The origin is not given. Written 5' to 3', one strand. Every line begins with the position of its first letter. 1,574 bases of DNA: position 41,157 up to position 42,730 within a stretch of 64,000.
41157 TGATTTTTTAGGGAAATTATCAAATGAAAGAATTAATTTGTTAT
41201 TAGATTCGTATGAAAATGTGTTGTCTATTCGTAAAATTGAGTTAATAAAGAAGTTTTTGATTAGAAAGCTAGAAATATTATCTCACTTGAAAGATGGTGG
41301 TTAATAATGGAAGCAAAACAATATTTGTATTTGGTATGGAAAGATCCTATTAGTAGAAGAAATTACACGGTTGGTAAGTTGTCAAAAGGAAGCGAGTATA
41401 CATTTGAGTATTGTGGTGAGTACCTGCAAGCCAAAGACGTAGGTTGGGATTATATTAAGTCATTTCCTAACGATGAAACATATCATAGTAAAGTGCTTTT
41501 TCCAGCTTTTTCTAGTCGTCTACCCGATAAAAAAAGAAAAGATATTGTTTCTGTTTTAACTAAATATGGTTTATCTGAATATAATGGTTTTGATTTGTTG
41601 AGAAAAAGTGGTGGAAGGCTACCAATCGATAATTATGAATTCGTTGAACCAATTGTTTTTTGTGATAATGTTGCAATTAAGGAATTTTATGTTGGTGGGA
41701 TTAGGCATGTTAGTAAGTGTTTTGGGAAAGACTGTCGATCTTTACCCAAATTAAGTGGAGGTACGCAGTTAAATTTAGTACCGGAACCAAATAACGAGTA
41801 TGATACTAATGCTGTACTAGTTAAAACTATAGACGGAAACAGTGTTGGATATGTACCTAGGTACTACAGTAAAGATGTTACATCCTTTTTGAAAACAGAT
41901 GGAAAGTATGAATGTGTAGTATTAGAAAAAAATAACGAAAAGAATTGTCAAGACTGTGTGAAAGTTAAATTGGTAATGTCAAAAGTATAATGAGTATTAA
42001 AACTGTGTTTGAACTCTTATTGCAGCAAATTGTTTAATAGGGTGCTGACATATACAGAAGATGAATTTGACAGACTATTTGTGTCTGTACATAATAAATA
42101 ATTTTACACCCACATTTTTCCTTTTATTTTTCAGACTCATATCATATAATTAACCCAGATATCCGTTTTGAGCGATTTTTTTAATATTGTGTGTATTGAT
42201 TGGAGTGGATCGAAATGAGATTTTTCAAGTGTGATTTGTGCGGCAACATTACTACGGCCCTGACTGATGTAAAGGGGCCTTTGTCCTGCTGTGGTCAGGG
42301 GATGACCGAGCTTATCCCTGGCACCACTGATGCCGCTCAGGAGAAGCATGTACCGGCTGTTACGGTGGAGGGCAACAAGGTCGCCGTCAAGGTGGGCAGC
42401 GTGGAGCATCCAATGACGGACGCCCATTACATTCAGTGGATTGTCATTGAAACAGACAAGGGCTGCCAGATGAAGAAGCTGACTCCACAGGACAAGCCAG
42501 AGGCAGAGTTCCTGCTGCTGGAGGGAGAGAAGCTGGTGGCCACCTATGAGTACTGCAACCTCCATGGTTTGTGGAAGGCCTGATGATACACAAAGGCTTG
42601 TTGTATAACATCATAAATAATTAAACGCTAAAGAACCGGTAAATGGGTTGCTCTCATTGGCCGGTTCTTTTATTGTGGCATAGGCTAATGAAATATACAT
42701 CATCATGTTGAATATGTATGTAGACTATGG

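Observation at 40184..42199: Stand-alone two-gene module: short HipA-family kinase plus a HipS-like/HIRAN fusion protein in an AT-rich islet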

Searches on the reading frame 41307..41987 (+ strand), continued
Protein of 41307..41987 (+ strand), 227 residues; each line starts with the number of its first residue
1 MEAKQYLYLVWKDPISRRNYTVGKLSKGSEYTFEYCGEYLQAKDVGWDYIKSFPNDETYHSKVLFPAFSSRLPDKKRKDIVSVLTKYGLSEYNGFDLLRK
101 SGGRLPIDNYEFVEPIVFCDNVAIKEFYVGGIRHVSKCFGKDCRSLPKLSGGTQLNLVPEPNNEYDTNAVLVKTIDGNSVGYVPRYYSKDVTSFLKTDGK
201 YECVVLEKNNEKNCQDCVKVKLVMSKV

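Call 63: find_homologous_proteins(query=L091:3101-4657:+, max_evalue=0.001)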
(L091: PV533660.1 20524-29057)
Query L091:3101-4657:+ (519 aa): 322 proteins with E <= 0.001 among 8000 candidates; the best 120 are listed.
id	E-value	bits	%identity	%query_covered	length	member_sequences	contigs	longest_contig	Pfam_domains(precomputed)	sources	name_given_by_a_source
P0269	0.0e+0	1223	100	100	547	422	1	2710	PF07804.19,PF13657.12,PF08797.17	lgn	-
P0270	0.0e+0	1165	95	100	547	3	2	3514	PF08797.17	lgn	-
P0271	0.0e+0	1108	89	100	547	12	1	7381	PF07804.19,PF08797.17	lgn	-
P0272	0.0e+0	1077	87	100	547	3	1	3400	PF07804.19,PF08797.17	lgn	-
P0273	0.0e+0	1017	82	100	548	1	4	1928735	PF08797.17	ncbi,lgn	-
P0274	2.4e-294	995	81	100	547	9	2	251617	PF13657.12,PF08797.17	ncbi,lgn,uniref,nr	ncbi:HIRAN domain-containing protein [Proteus mirabilis]|uniref:HIRAN domain-containing protein n=1 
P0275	1.1e-263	894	72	100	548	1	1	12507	PF08797.17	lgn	-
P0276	5.1e-250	849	68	100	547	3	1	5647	PF07804.19,PF08797.17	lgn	-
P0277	1.3e-249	847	68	100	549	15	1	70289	PF07804.19,PF08797.17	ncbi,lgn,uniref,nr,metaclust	ncbi:HIRAN domain-containing protein [Yersinia mollaretii]|uniref:Uncharacterized protein related to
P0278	3.5e-245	833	68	100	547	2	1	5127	PF07804.19,PF08797.17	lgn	-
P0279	2.1e-223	761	64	100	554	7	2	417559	PF07804.19,PF08797.17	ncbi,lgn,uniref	ncbi:HIRAN domain-containing protein [Kluyvera intermedia]|uniref:HIRAN domain-containing protein n=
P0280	3.5e-220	750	63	100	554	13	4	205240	PF08797.17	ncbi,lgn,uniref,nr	ncbi:HIRAN domain-containing protein [Klebsiella pneumoniae]|uniref:HIRAN domain-containing protein 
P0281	1.8e-216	738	61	100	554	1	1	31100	PF08797.17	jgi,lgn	jgi:hypothetical protein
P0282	3.1e-215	734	61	100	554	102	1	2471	PF08797.17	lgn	-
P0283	1.2e-214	732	61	100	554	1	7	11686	PF08797.17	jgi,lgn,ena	-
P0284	4.4e-213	727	61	100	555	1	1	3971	PF07804.19,PF08797.17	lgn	-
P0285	5.9e-213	727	59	100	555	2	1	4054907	PF08797.17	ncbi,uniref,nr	ncbi:HIRAN domain-containing protein [Pantoea agglomerans]|uniref:HIRAN domain-containing protein n=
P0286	7.1e-212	723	61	100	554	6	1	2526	PF07804.19,PF08797.17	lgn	-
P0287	6.3e-197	674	56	99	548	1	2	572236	PF07804.19,PF08797.17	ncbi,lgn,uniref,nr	ncbi:HIRAN domain-containing protein [Serratia proteamaculans]|uniref:HIRAN domain-containing protei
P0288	3.1e-196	671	57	99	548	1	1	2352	PF07804.19,PF08797.17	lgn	-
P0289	4.4e-196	671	58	99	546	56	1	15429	PF07804.19,PF08797.17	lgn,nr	nr:HIRAN domain-containing protein [Pectobacterium aquaticum]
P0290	4.0e-192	658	56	99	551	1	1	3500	PF07804.19,PF08797.17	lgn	-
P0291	1.4e-191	656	57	99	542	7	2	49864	PF07804.19,PF08797.17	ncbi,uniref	ncbi:HIRAN domain-containing protein [Arsenophonus nasoniae]|uniref:HIRAN domain-containing protein 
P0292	2.8e-190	652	55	99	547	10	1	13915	PF08797.17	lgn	-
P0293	2.7e-188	645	55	99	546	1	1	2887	PF07804.19,PF08797.17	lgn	-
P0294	4.9e-186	638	55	99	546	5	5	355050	PF07804.19,PF08797.17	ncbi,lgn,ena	ncbi:HIRAN domain-containing protein [Raoultella planticola]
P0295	1.7e-173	596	53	99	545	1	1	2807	PF07804.19,PF08797.17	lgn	-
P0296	8.7e-172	591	53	99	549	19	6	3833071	PF07804.19,PF08797.17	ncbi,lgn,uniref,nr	ncbi:HIRAN domain-containing protein [Proteus mirabilis]|uniref:HIRAN domain-containing protein n=1 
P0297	1.6e-170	586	51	99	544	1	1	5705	PF07804.19,PF08797.17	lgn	-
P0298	1.5e-151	524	47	100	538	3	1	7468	PF07804.19,PF08797.17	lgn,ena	-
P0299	2.9e-140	487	71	58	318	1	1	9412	PF08797.17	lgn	-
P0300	2.3e-139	484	58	73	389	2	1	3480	PF08797.17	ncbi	ncbi:MAG: HIRAN domain-containing protein, partial [Plesiomonas shigelloides]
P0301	7.1e-137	475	43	100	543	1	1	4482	PF07804.19,PF08797.17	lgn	-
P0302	1.6e-129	451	57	68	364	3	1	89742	PF08797.17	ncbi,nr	ncbi:TPA: hypothetical protein RMR57_000707, partial [Escherichia coli]|nr:hypothetical protein [Esc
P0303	5.3e-123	430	41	99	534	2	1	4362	PF07804.19,PF08797.17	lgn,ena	-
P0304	1.8e-120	421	40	99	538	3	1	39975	PF07804.19,PF08797.17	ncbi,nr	ncbi:TPA: HipA domain-containing protein [Aeromonas salmonicida]|nr:HipA domain-containing protein [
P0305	6.5e-118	413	41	99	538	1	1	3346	PF07804.19,PF08797.17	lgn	-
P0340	2.3e-73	266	38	43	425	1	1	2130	PF07804.19,PF08797.17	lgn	-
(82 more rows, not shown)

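Call 74: predict_structure(alignment_id=A5)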
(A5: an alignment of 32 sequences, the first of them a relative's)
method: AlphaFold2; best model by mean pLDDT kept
length: 547 residues; sequences in the alignment: 32
mean_pLDDT: 87.8   pTM: 0.89
mean pLDDT of the five models: 87.8, 87.2, 87.1, 87.1, 84.1
residues with pLDDT >= 90: 304; 70-90: 207; 50-70: 31; < 50: 5
segments of 3 or more residues with pLDDT < 50: 21-23
pLDDT, mean of each block of 10 residues (from residue 1): 88 69 65 91 89 82 93 92 92 90 82 84 77 91 89 93 87 72 75 85 64 74 90 87 89 96 96 96 93 90 94 95 92 85 94 92 94 92 92 90 89 92 92 79 90 92 86 95 88 92 90 91 94 88 92
secondary structure, 60 per line:
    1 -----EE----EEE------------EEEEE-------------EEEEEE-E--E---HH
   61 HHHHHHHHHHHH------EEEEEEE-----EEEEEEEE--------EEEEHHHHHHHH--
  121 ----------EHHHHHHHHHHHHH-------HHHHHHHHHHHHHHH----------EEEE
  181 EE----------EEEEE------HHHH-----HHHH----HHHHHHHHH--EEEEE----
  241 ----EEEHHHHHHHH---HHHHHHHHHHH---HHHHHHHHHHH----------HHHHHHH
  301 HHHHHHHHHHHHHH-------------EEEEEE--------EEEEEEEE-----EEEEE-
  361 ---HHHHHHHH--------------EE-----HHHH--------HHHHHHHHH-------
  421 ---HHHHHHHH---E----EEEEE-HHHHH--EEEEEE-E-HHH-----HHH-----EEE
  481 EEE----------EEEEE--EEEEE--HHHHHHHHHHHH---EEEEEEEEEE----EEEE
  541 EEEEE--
elements in order: E12-14 E27-31 E45-50 H59-72 E79-85 E91-98 E107-110 H111-118 H132-144 H152-166 E177-182 E193-197 H204-207 H213-216 H221-229 E232-236 E245-247 H248-255 H259-269 H273-283 H294-314 E328-333 E342-349 E355-359 H364-371 H393-396 H405-413 H424-431 E440-444 H446-450 E453-458 E478-483 E494-498 E501-505 H508-519 E523-532 E537-545

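Call 79: fold_search(model_id=the predicted structure, library=pdb)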
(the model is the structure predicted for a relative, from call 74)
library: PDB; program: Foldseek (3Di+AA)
matches with E <= 10: 561; with E <= 0.001: 32
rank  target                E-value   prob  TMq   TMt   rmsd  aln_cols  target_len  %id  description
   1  3akl_A                1.2e-10  1.00  0.40  0.73   4.5       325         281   19  Crystal structure of A Helicobacter pylori proinflammatory kinase CtkA (released 2010-12-01)
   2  3akk_C                3.1e-10  1.00  0.42  0.76   4.0       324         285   19  Crystal structure of A Helicobacter pylori proinflammatory kinase CtkA (released 2010-12-01)
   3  3akk_B                1.2e-09  1.00  0.42  0.75   4.2       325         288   18  Crystal structure of A Helicobacter pylori proinflammatory kinase CtkA (released 2010-12-01)
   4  3akk_A                1.8e-09  1.00  0.41  0.71   4.4       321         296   18  Crystal structure of A Helicobacter pylori proinflammatory kinase CtkA (released 2010-12-01)
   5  3akl_C                2.1e-09  1.00  0.40  0.73   4.5       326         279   19  Crystal structure of A Helicobacter pylori proinflammatory kinase CtkA (released 2010-12-01)
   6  3akk_D                2.3e-09  1.00  0.41  0.73   4.5       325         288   19  Crystal structure of A Helicobacter pylori proinflammatory kinase CtkA (released 2010-12-01)
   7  3akj_A                1.1e-08  1.00  0.40  0.76   3.7       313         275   18  Crystal structure of A Helicobacter pylori proinflammatory kinase CtkA (released 2010-12-01)
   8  3tpv                  4.6e-06  1.00  0.33  0.41   6.8       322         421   16  Structure of pHipA bound to ADP (released 2012-10-03)
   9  3dnt_A                6.3e-06  1.00  0.32  0.41   6.8       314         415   16  structures of MDT proteins (released 2009-01-27)
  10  3tpt_A                1.2e-05  1.00  0.32  0.40   6.9       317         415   17  Structure of HipA(D309Q) bound to ADP (released 2012-10-03)
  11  3tpb                  1.7e-05  1.00  0.33  0.43   6.7       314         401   16  Structure of HipA(S150A) (released 2012-10-03)
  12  3tpe                  1.9e-05  1.00  0.31  0.39   6.9       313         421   16  The phipa p3121 structure (released 2012-10-03)
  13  3dnu                  2.3e-05  1.00  0.33  0.41   6.8       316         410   16  structure of MDT protein (released 2009-01-27)
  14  7wcf                  2.6e-05  1.00  0.33  0.52   6.3       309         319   14  Crystal structure of the kinase with AMP-PNP (released 2022-06-29)
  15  8ezs_B                2.7e-05  1.00  0.31  0.58   6.6       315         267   15  Crystal structure of the HipS(Lp)-HipT(Lp) complex from Legionella pneumophila, Sel-met protein (released 2023-09-27)
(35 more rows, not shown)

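Call 80: search_protein_representatives(alignment_id=A2)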
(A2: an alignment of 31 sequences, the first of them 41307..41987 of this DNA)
Query: 31 sequences, 229 profile positions. Proteins with E-value up to 0.001 (for the whole library): 3990; up to 1e-10: 912; up to 1e-30: 109. The best 150 are listed.
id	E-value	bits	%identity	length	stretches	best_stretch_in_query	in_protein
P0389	3.7e-97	340.5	-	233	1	3-226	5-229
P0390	2.8e-78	278.8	-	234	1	6-228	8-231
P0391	1.7e-73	263.2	-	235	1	5-225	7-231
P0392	1.8e-72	259.8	-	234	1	5-226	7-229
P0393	5.5e-70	251.7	-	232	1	4-226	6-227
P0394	2.2e-69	249.7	-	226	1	4-225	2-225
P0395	1.9e-65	236.8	-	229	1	3-225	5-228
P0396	2.0e-65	236.7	-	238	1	3-227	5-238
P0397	1.1e-64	234.4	-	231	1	2-225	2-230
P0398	1.5e-62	227.4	-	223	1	3-223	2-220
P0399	2.6e-61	223.3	-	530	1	4-225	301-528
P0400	3.5e-61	222.9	-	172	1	57-225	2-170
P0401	6.1e-61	222.1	-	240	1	5-227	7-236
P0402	7.3e-61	221.8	-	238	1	5-226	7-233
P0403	3.4e-60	219.6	-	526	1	6-224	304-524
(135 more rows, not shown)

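Call 100: search_protein_families(library=phrogs, proteins=[window:41307-41987:+], max_evalue=0.001)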
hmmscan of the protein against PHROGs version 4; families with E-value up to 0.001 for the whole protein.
window:41307-41987:+ (227 aa): 7 families
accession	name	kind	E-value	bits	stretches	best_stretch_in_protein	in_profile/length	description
phrog_8026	-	unknown function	9.6e-53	180.2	1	1-221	1-222/246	-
phrog_26212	-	unknown function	1.2e-10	41.5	1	6-209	328-531/547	-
phrog_27141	-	unknown function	1.4e-08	35.8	1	146-222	27-102/139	-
phrog_18569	-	unknown function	2.4e-08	35.1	1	146-197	21-72/95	-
phrog_8043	-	unknown function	1.8e-06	28.7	1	154-202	64-111/172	-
phrog_4654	-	unknown function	5.9e-05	23.5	1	155-205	72-120/270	-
phrog_6600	-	unknown function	0.00043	20.7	0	156-196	201-244/285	-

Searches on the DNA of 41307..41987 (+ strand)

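Call 98: search_dna_similar(query=L091:2400-4700:+, collection=ecoli_genomes, mode=near, max_rows=15, rows=spread)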
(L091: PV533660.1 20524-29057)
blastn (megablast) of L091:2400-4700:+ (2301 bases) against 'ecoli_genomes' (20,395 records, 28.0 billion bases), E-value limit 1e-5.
Records with a match: 61; places in all: 61; records where one place covers at least 80% of the query: 61.
Genomes with a match: 61 of 5426; with a place that covers at least 80% of the query: 61. Places per genome that has any: lowest 1, median 1, highest 1. On chromosomes: 61 places; on plasmids: 0.
Best place of each record, by identity: >=99% 61.
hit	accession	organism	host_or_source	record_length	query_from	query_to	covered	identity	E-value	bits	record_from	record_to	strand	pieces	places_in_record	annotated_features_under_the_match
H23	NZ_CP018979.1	Escherichia coli strain Ecol_656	Homo sapiens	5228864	1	2301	100%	100.0%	0e+0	4250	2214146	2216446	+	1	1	HIRAN domain-containing protein | 3'-5' exonuclease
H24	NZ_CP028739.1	Escherichia coli strain A36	Pseudomys apodemoides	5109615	1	2301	100%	100.0%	0e+0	4250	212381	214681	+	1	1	HIRAN domain-containing protein | 3'-5' exonuclease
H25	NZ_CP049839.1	Escherichia coli strain UPEC-455U/190220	Homo sapiens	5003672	1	2301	100%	100.0%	0e+0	4250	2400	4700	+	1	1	HIRAN domain-containing protein | 3'-5' exonuclease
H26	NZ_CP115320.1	Escherichia coli strain CUVET18-565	dog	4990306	1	2301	100%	100.0%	0e+0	4250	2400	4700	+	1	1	HIRAN domain-containing protein | 3'-5' exonuclease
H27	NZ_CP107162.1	Escherichia coli strain R10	human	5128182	1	2301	100%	100.0%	0e+0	4250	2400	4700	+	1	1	HIRAN domain-containing protein | 3'-5' exonuclease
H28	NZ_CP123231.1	Escherichia coli strain 5132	Homo sapiens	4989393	1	2301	100%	100.0%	0e+0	4250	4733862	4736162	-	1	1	HIRAN domain-containing protein | 3'-5' exonuclease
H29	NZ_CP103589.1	Escherichia coli strain 4750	Homo sapiens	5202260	1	2301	100%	100.0%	0e+0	4250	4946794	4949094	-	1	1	HIRAN domain-containing protein | 3'-5' exonuclease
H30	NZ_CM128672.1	Escherichia coli strain EC67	blood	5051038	1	2301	100%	100.0%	0e+0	4250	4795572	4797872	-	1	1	HIRAN domain-containing protein | 3'-5' exonuclease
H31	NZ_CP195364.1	Escherichia coli strain 24AR0070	Homo sapiens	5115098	1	2301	100%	100.0%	0e+0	4250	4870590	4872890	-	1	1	HIRAN domain-containing protein | 3'-5' exonuclease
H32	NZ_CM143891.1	Escherichia coli strain E27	Homo sapiens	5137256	1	2301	100%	100.0%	0e+0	4250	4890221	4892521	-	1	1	HIRAN domain-containing protein | 3'-5' exonuclease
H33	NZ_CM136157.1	Escherichia coli strain PRO_A-1474-6M-A_ESBL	Homo sapiens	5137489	1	2301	100%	100.0%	0e+0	4250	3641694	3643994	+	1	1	HIRAN domain-containing protein | 3'-5' exonuclease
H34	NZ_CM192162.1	Escherichia coli strain CMZE120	Homo sapiens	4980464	1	2301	100%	100.0%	0e+0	4250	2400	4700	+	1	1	HIRAN domain-containing protein | 3'-5' exonuclease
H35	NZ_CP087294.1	Escherichia coli strain APEC E956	chicken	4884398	1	2301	100%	100.0%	0e+0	4244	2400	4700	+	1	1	HIRAN domain-containing protein | 3'-5' exonuclease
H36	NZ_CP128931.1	Escherichia coli strain TUM9757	missing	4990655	1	2301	100%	99.9%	0e+0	4239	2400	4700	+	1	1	HIRAN domain-containing protein | 3'-5' exonuclease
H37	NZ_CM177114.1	Escherichia coli strain GN4738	Homo sapiens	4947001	1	2301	100%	99.6%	0e+0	4185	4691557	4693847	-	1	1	HIRAN domain-containing protein | hypothetical protein | 3'-5' exonuclease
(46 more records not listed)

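Call 99: get_annotated_region(hit=H23, flank=5000)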
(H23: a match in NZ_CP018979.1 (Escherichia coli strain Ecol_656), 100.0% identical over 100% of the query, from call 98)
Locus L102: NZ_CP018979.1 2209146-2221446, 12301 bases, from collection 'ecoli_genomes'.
description: Escherichia coli strain Ecol_656 chromosome, complete genome
organism: Escherichia coli strain Ecol_656 (NCBI taxid 562)
replicon: chromosome; assembly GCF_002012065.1
host: Homo sapiens; source: not applicable; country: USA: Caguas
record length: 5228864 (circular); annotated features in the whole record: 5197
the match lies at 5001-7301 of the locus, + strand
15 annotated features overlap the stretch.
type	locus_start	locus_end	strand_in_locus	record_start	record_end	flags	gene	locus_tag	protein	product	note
CDS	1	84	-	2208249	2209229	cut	-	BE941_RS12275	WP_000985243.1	phage integrase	-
CDS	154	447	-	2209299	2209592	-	-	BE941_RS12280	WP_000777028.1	helix-turn-helix domain-containing protein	-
CDS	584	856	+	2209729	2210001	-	-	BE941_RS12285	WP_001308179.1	Cox family DNA-binding protein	-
CDS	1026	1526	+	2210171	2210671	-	-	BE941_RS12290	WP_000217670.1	hypothetical protein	-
CDS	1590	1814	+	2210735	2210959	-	-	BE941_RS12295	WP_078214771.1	DUF2732 family protein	-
CDS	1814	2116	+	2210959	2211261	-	-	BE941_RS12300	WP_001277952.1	DUF5405 family protein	-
CDS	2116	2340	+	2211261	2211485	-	-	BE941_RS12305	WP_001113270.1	TraR/DksA family transcriptional regulator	-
CDS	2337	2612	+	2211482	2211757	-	-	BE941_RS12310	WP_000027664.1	DUF5405 family protein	-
CDS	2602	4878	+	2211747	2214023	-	-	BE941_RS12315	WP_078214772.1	replication endonuclease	-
CDS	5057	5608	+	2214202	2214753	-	-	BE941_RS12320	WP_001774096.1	3'-5' exonuclease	-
CDS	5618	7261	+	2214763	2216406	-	-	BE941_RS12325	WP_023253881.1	HIRAN domain-containing protein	-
CDS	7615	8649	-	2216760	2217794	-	-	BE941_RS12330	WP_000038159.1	phage portal protein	-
CDS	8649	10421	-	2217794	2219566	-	-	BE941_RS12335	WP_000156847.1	terminase ATPase subunit family protein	-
CDS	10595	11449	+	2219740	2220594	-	-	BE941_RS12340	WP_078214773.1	GPO family capsid scaffolding protein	-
CDS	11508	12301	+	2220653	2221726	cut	-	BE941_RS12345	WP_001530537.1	phage major capsid protein, P2 family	-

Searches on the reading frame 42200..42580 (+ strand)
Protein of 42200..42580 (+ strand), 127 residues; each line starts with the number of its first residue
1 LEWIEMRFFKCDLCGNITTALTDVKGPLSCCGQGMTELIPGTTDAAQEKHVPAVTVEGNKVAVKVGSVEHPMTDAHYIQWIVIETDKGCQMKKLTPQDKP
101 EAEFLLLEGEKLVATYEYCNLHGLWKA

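Call 4: search_protein_families(library=pfam, proteins=[window:42200-42580:+], max_evalue=1)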
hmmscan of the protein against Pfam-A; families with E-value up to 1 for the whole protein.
window:42200-42580:+ (127 aa): 2 families
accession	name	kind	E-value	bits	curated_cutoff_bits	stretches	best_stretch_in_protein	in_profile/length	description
PF01880.24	Desulfoferrodox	-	9.6e-22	77.8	22.2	1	43-126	2-96/98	Desulfoferrodoxin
PF06397.17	Desulfoferrod_N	-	3.7e-08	33.3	23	1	6-37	4-35/36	Desulfoferrodoxin, N-terminal domain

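Call 83: find_encoding_contigs(protein=window:42215-42580:+, flank=5000, max_places=10)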
Protein window:42215-42580:+ (122 aa): no gene with exactly this product is on record in the collection.
